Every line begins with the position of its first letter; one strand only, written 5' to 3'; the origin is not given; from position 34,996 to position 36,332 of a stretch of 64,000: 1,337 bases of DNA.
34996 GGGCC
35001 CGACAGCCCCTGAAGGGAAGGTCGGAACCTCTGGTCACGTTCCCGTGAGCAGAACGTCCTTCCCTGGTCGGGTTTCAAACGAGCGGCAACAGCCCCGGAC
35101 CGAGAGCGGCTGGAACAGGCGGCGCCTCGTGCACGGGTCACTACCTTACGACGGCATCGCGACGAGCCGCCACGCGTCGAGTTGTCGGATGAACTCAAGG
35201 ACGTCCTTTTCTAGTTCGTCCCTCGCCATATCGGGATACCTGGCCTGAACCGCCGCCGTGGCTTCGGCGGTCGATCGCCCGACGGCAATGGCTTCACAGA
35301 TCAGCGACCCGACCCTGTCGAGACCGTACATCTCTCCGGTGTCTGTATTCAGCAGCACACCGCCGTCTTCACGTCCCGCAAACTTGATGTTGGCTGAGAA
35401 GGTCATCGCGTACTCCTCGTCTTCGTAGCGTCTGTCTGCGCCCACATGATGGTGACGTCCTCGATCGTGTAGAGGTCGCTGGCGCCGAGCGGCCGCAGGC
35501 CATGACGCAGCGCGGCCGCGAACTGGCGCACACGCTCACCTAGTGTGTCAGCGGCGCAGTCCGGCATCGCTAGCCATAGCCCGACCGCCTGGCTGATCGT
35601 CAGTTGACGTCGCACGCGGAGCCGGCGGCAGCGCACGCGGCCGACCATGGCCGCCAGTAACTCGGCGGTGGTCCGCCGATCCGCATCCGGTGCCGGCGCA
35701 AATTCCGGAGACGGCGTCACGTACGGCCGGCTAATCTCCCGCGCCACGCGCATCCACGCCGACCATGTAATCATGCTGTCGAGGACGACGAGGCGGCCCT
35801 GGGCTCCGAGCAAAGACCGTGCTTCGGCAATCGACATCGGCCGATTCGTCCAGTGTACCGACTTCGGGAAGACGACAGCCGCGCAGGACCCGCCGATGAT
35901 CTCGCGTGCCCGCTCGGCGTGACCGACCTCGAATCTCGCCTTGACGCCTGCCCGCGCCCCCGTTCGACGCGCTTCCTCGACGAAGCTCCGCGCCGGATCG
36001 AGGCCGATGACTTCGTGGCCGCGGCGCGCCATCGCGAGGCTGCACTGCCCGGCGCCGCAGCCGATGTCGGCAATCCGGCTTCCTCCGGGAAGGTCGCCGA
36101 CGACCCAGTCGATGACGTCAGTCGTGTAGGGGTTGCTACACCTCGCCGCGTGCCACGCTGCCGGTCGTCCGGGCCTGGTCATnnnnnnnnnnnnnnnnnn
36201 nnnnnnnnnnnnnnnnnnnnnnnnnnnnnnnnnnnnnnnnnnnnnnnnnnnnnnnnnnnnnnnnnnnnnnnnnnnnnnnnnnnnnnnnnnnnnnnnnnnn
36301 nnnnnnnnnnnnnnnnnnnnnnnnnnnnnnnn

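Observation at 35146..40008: Lasso-peptide gene cluster with embedded glycosyltransferase and methyltransferase, and the RRE placed last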

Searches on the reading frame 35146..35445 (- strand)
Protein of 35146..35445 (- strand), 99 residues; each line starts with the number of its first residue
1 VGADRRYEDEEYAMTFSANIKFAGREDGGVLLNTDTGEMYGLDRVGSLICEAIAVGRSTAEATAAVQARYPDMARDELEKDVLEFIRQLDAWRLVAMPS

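Call 4: search_protein_families(library=pfam, proteins=[window:35146-35445:-], max_evalue=0.01)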
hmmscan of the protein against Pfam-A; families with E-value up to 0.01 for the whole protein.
window:35146-35445:- (99 aa): 1 family
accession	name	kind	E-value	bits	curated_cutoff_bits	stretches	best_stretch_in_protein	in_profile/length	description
PF05402.18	PqqD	-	3.5e-14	53.3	23.4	1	30-92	3-64/67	Coenzyme PQQ synthesis protein D (PqqD)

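Call 5: search_protein_families(library=ncbifam, proteins=[window:35146-35445:-], max_evalue=0.01)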
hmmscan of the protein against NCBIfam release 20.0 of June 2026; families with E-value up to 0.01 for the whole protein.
window:35146-35445:- (99 aa): 6 families
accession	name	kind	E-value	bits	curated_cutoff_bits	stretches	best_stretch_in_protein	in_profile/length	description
NF033530.1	lasso_PqqD_Strm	exception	1.1e-11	44.8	70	1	20-95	4-78/78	lasso peptide biosynthesis PqqD family chaperone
NF033536.1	lasso_PqqD_Bac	exception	2.4e-06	27.6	80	1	29-96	21-87/88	lasso peptide biosynthesis PqqD family chaperone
TIGR03859.1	PQQ_PqqD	equivalog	2.5e-05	24.1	46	1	30-92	19-77/81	pyrroloquinoline quinone biosynthesis peptide chaperone PqqD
TIGR04353.1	PqqD_rel_X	equivalog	0.00091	20.1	35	1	26-96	2-74/74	HPr-rel-A system PqqD family peptide chaperone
NF002535.0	PRK02079.1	equivalog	0.0037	17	101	1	22-88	20-82/92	pyrroloquinoline quinone biosynthesis peptide chaperone PqqD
TIGR04248.1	SCM_PqqD_rel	equivalog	0.0051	17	100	1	26-89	13-75/84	SynChlorMet cassette protein ScmD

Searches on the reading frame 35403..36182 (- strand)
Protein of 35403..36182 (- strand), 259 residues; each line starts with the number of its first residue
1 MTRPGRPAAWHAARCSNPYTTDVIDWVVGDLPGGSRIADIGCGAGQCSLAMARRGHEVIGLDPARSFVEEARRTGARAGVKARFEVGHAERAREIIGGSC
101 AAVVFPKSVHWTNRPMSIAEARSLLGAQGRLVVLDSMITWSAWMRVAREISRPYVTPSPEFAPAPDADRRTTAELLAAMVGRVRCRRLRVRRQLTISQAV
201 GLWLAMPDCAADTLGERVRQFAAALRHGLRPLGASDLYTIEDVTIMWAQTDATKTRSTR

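Call 4: search_protein_families(library=pfam, proteins=[window:35403-36182:-], max_evalue=0.01)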
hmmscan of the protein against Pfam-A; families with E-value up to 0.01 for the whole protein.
window:35403-36182:- (259 aa): 7 families
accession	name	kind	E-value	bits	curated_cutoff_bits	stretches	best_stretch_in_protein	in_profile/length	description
PF13649.12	Methyltransf_25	-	6.1e-13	49.7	27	1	37-129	1-97/97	Methyltransferase domain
PF08241.18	Methyltransf_11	-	9.7e-11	42.6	21.2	1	39-133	2-95/95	Methyltransferase domain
PF13847.12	Methyltransf_31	-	3.6e-07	30.4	27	1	34-136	4-112/145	Methyltransferase domain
PF08242.18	Methyltransf_12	-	1.4e-05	26.2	30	1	39-130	2-97/98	Methyltransferase domain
PF13489.12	Methyltransf_23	-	0.00073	19.7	27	1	31-79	20-61/164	Methyltransferase domain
PF05175.20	MTS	-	0.0009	19.4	23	1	35-104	33-103/170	Methyltransferase small domain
PF13679.12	Methyltransf_32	-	0.0095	16.3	27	0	34-89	26-87/143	Methyltransferase domain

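Call 5: search_protein_families(library=ncbifam, proteins=[window:35403-36182:-], max_evalue=0.01)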
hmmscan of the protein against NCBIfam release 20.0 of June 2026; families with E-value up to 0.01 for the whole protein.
window:35403-36182:- (259 aa): 27 families (the best 25 are shown)
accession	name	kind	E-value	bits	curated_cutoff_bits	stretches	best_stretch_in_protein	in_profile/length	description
NF043040.1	corrin_prot_MT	hypoth_equivalog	7.6e-15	54.9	180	1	25-152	32-166/216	corrinoid protein-associated methyltransferase CpaM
TIGR02021.1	BchM-ChlM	equivalog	1.3e-10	41.1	158.9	1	22-92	43-115/218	magnesium protoporphyrin IX methyltransferase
NF045667.1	MTase_DVU1556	equivalog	9.6e-09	35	155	1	31-137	20-123/213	DVU_1556 family methyltransferase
TIGR01983.1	UbiG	equivalog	1.4e-08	34.4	102.95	1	34-96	50-113/228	bifunctional 2-polyprenyl-6-hydroxyphenol methylase/3-demethylubiquinol 3-O-methyltransferase UbiG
NF047649.1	MTase_UXPK_star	exception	3.3e-07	29.6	460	1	28-138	72-186/283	methyltransferase/UXPK-star double selenoprotein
TIGR04290.1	meth_Rta_06860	hypoth_equivalog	2.3e-06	27.2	300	1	29-85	46-102/226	TIGR04290 family methyltransferase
NF041820.1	daptide_MTase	equivalog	2.3e-05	24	175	1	31-106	36-111/243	daptide-type RiPP biosynthesis methyltransferase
NF008264.0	PRK11036.1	equivalog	4e-05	23.2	366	1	36-119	47-132/261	tRNA uridine 5-oxyacetic acid(34) methyltransferase CmoM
NF002910.0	PRK03522.2-3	equivalog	5.1e-05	22.5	558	1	24-92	227-296/383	23S rRNA (uracil(747)-C(5))-methyltransferase RlmC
NF041537.1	ArsM_AhpD_UU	exception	6.4e-05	21.9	510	1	27-139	70-186/345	arsenite methyltransferase/AhpD domain selenoprotein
NF009639.0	PRK13168.1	equivalog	7.5e-05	21.8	458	1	33-81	300-348/446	23S rRNA (uracil(1939)-C(5))-methyltransferase RlmD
NF001790.0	PRK00517.3-3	equivalog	0.00018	21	269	1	34-94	123-184/262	50S ribosomal protein L11 methyltransferase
TIGR04345.1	ovoA_Cterm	equivalog_domain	0.00025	20.7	170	1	34-72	42-80/242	putative 4-mercaptohistidine N1-methyltransferase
TIGR01934.1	MenG_MenH_UbiE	subfamily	0.0004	19.7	158.35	1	34-144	40-152/223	ubiquinone/menaquinone biosynthesis methyltransferase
NF050150.1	RiPP_MTase_ApyS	equivalog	0.00043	19.6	400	1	35-90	143-200/323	RiPP biosynthesis methyltransferase ApyS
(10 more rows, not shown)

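Call 48: find_homologous_proteins(query=window:35403-36182:-, max_evalue=0.00001)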
Query window:35403-36182:- (259 aa): 3 proteins with E <= 0.00001 among 5935 candidates.
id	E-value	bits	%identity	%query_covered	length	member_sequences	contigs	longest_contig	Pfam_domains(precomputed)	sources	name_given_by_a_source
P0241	7.6e-168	575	100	100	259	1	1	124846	PF13847.13,PF13649.13,PF08241.19,PF08242.19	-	-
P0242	2.2e-7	49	39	41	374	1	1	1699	PF13847.13,PF13489.13,PF06325.20,PF05175.21,PF13649.13,PF00891.25,PF21320.4,PF01209.25,PF08241.19,PF08242.19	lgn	-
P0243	4.5e-7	48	46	22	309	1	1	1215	PF13489.13,PF02353.27,PF13487.13,PF01966.29,PF08241.19,PF07021.19,PF13847.13,PF05175.21,PF13649.13,PF01135.26,PF01209.25,PF08242.19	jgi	-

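Call 53: search_solved_structures(query=window:35403-36182:-, max_evalue=0.01)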
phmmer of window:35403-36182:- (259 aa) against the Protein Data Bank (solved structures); distinct sequences matched with E-value up to 0.01: 44.
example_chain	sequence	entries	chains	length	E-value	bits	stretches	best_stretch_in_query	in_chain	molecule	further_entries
7bgg_A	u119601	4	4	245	2.4e-07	33.9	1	36-90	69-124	heterocyclic toxin methyltransferase (Rv0560c) | 2-heptyl-1-hydroxyquinolin-4(1H)-one methyltransferase | Uncharacterized protein Rv0560c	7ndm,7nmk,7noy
5gm1_A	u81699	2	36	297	1.2e-06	31.6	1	18-140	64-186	O-methylransferase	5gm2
9w6x_A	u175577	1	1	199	1.3e-06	31.5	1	13-88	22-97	YtkW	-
8gdu_A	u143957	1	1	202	1.9e-06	30.9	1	35-90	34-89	Methyltransferase domain-containing protein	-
3ccf_A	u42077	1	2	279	2.1e-06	30.8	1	32-132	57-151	Cyclopropane-fatty-acyl-phospholipid synthase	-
2avn_A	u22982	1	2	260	1.4e-05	28.1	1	33-132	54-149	ubiquinone/menaquinone biosynthesis methyltransferase-related protein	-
6mro_A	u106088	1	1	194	3.2e-05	26.9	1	35-90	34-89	methyl transferase from Methanosarcina acetivorans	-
3e8s_A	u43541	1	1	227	3.6e-05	26.7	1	27-79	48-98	Putative SAM Dependent Methyltransferase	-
8joz_A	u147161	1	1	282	3.7e-05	26.7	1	26-121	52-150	tRNA 5-carboxymethoxyuridine methyltransferase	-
4htf_A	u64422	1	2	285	3.8e-05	26.7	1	26-121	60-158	S-adenosylmethionine-dependent methyltransferase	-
9bxh_A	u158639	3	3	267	5e-05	26.3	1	35-78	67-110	5-selenohistidine N-methyltransferase OvsM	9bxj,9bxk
3d2l_A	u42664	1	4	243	5.8e-05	26.1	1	22-75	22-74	SAM-dependent methyltransferase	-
8zc8_A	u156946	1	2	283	0.0001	25.2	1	32-135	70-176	MitM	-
21zq_A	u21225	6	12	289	0.00011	25.2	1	32-135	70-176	MitM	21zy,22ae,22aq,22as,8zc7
3sm3_A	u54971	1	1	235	0.00014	24.8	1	18-89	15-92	SAM-dependent methyltransferases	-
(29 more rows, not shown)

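Call 61: search_protein_representatives(protein=window:35403-36182:-)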
Query: 259 residues. Proteins with E-value up to 0.001 (for the whole library): 4150; up to 1e-10: 46; up to 1e-30: 1. The best 150 are listed.
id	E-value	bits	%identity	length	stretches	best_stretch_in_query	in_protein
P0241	2.4e-168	574.5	100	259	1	1-259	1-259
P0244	1.9e-22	96.5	30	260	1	5-234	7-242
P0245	3.7e-20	89.0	31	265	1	7-248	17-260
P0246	6.4e-18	81.7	31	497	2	24-136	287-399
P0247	1.1e-16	77.6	31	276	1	31-228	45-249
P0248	1.4e-16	77.3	31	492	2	31-140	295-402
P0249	3.2e-16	76.1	35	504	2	21-136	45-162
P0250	2.1e-15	73.4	29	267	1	10-240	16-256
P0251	2.7e-15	73.0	31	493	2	19-196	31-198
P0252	4.0e-15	72.5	28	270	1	15-239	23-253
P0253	9.4e-15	71.3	32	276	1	6-232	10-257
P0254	1.1e-13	67.7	28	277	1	10-248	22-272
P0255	2.8e-13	66.4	30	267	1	6-231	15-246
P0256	2.9e-13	66.4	27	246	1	15-230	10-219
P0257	3.0e-13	66.4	26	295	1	11-243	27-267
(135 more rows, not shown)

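Call 62: find_encoding_contigs(protein=P0244, flank=7000, max_places=2)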
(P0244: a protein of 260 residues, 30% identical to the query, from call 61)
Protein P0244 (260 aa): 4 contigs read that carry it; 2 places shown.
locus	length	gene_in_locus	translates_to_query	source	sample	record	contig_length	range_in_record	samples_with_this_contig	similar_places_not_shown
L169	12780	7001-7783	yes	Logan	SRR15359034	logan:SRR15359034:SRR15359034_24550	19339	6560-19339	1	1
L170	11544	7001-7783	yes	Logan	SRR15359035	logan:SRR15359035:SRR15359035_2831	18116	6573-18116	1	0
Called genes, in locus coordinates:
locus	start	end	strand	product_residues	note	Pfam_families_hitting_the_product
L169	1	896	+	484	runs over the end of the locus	PF02310:B12-binding, PF04055:Radical_SAM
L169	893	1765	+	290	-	PF00535:Glycos_transf_2 (faint)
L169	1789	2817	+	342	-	PF00534:Glycos_transf_1, PF13692:Glyco_trans_1_4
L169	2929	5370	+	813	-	PF12704:MacB_PCD, PF02687:FtsX, PF12704:MacB_PCD, PF02687:FtsX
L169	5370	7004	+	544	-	-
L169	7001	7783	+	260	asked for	PF01209:Ubie_methyltran (weak), PF08241:Methyltransf_11, PF08242:Methyltransf_12, PF13649:Methyltransf_25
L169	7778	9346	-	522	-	PF13524:Glyco_trans_1_2 (faint), PF00534:Glycos_transf_1, PF13692:Glyco_trans_1_4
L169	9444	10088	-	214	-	-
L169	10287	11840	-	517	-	PF07676:PD40 (weak), PF26549:Tricorn_N, PF26550:Tricorn_2nd (faint)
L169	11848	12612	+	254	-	-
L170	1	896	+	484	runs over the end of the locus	PF02310:B12-binding, PF04055:Radical_SAM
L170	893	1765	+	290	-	PF00535:Glycos_transf_2 (faint)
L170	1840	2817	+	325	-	PF00534:Glycos_transf_1, PF13692:Glyco_trans_1_4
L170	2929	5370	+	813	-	PF12704:MacB_PCD, PF02687:FtsX, PF12704:MacB_PCD, PF02687:FtsX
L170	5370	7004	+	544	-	-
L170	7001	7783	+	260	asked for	PF01209:Ubie_methyltran (weak), PF08241:Methyltransf_11, PF08242:Methyltransf_12, PF13649:Methyltransf_25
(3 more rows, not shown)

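Call 63: find_encoding_contigs(protein=P0245, flank=7000, max_places=2)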
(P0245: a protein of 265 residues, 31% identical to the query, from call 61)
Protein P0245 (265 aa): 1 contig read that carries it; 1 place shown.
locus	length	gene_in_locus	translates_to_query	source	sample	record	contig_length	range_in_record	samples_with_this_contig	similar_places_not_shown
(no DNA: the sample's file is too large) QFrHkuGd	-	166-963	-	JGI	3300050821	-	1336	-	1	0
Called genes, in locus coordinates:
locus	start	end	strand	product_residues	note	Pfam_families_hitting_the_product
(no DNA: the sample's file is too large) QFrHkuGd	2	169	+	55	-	?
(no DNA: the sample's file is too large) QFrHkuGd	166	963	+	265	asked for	PF13489:Methyltransf_23, PF13847:Methyltransf_31 (weak), PF08241:Methyltransf_11, PF08242:Methyltransf_12, PF13649:Methyltransf_25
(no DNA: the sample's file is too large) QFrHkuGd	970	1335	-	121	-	?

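Call 66: search_protein_families(library=ncbifam, proteins=[L169:5370-7004:+], max_evalue=0.001)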
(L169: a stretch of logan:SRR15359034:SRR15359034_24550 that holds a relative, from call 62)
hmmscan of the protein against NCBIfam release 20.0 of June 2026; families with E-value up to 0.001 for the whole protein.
L169:5370-7004:+ (544 aa): 1 family
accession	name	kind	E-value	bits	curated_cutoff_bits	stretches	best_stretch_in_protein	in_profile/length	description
TIGR03436.1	acidobact_VWFA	subfamily_domain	5e-59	200.4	81.25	1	37-387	2-321/324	VWA domain-containing protein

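Call 90: search_protein_families(library=padloc, proteins=[window:35403-36182:-], max_evalue=0.001)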
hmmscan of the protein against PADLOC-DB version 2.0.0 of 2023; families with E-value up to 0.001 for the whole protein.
window:35403-36182:- (259 aa): 1 family
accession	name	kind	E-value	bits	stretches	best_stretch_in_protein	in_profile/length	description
PDLC04134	mad2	-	1.6e-09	35.1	1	28-134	284-395/492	mads_2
